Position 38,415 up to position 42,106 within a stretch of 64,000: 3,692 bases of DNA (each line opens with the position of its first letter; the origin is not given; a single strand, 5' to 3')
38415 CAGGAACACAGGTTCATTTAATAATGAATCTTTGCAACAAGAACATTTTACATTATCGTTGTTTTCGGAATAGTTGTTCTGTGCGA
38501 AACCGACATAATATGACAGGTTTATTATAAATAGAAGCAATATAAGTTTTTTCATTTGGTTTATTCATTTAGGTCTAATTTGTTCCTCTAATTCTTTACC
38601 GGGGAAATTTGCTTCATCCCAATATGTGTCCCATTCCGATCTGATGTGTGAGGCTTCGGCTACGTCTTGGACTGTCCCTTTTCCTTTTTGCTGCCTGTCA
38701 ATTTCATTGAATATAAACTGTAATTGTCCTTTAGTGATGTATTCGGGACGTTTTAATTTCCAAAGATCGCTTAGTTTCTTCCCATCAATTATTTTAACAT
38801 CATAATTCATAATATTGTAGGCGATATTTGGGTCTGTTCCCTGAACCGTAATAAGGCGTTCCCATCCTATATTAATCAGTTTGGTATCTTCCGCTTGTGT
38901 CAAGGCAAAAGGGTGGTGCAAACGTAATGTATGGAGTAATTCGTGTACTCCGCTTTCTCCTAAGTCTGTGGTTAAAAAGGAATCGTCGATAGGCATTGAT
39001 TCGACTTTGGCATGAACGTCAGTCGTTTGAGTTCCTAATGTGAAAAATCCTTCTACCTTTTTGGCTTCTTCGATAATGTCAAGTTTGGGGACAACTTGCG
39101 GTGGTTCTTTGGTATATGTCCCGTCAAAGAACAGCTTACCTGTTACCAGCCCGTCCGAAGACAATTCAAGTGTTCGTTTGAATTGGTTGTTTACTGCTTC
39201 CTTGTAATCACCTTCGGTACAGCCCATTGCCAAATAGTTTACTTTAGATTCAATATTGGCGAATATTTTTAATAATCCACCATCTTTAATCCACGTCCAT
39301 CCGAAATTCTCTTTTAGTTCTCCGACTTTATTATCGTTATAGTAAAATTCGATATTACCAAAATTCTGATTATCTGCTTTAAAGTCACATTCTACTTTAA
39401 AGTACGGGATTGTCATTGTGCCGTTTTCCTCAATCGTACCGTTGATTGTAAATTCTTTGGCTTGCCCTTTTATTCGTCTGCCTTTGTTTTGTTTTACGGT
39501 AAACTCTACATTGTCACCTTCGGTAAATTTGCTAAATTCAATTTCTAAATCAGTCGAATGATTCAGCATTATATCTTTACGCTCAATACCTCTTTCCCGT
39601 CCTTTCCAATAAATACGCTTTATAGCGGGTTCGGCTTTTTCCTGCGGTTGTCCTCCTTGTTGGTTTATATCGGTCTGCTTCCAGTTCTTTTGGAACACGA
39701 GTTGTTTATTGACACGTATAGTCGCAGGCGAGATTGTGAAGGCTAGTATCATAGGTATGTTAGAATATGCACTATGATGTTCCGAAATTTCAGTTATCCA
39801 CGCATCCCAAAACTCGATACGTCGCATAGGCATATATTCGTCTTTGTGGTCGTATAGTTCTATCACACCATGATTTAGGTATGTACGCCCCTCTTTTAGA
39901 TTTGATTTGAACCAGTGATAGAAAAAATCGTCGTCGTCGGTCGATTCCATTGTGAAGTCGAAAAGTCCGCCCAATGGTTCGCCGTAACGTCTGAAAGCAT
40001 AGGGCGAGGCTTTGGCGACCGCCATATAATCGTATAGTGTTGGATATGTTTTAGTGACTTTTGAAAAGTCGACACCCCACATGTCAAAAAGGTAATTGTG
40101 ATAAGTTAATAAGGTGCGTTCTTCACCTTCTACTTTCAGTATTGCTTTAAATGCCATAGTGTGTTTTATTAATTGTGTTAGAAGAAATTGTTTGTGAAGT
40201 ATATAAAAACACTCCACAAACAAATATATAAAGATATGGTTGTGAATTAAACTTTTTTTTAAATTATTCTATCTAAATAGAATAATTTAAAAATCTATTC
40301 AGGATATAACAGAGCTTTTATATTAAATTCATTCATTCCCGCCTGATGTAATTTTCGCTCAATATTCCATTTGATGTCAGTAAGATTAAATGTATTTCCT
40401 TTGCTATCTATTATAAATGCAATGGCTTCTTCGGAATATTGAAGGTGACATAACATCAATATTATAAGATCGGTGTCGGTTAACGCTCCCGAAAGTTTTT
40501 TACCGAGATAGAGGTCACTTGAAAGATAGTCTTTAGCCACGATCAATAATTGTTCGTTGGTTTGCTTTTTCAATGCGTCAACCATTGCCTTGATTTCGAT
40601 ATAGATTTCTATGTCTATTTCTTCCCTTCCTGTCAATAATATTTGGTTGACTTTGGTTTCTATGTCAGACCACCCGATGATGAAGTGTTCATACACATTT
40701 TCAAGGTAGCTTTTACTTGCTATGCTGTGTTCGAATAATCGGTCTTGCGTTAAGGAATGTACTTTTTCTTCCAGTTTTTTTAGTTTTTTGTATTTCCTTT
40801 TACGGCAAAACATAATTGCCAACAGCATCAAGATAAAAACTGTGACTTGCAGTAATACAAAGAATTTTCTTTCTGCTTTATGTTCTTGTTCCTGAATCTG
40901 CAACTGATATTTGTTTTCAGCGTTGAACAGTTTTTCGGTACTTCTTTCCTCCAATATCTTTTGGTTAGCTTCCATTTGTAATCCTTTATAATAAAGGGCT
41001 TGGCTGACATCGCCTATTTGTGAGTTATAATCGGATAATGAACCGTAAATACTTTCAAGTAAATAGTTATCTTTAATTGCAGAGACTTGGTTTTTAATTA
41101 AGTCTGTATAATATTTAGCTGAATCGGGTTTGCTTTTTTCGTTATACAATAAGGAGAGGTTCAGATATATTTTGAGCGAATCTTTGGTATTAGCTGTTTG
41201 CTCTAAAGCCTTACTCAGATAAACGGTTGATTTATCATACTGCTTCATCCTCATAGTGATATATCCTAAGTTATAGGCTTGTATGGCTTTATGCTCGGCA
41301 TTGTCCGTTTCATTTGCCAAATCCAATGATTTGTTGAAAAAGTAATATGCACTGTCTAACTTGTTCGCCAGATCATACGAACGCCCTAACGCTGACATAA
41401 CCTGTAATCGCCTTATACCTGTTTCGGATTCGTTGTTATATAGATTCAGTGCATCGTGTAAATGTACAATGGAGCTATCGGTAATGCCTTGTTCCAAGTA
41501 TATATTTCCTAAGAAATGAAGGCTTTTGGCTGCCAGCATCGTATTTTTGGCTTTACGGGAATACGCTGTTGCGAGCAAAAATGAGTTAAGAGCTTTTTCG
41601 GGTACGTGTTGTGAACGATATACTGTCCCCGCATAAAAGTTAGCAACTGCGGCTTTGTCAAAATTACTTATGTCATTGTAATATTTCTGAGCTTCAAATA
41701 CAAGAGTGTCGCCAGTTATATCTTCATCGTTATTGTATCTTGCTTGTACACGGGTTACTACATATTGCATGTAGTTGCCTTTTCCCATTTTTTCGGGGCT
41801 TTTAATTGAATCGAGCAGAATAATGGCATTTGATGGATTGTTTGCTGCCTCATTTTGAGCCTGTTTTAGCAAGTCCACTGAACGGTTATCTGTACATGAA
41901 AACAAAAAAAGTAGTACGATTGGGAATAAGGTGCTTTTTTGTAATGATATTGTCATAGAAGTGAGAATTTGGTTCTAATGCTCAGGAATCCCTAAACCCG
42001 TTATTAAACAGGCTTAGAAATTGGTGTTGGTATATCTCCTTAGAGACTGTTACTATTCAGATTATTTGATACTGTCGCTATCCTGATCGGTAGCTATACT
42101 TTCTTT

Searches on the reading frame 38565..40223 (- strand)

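Call 7: search_protein_families(library=pfam, proteins=[window:38565-40223:-], max_evalue=0.001)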
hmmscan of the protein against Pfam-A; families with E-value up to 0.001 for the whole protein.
window:38565-40223:- (552 aa): 1 family
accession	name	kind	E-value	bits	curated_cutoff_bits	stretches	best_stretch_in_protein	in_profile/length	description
PF17642.6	TssD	-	9.6e-15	55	25.8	1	78-182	32-128/128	Hemolysin coregulated protein Hcp (TssD)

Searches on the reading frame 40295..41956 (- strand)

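Call 7: search_protein_families(library=pfam, proteins=[window:40295-41956:-], max_evalue=0.001)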
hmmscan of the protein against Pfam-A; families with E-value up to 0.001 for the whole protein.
window:40295-41956:- (553 aa): 3 families
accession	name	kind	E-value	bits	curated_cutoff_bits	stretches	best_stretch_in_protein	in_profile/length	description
PF13424.12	TPR_12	-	3.2e-14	53.3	30.1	2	142-215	2-76/77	Tetratricopeptide repeat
PF07719.23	TPR_2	-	6.2e-08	32.6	27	0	143-175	1-33/34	Tetratricopeptide repeat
PF00515.34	TPR_1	-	0.00056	20.1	27.8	0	228-252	5-29/34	Tetratricopeptide repeat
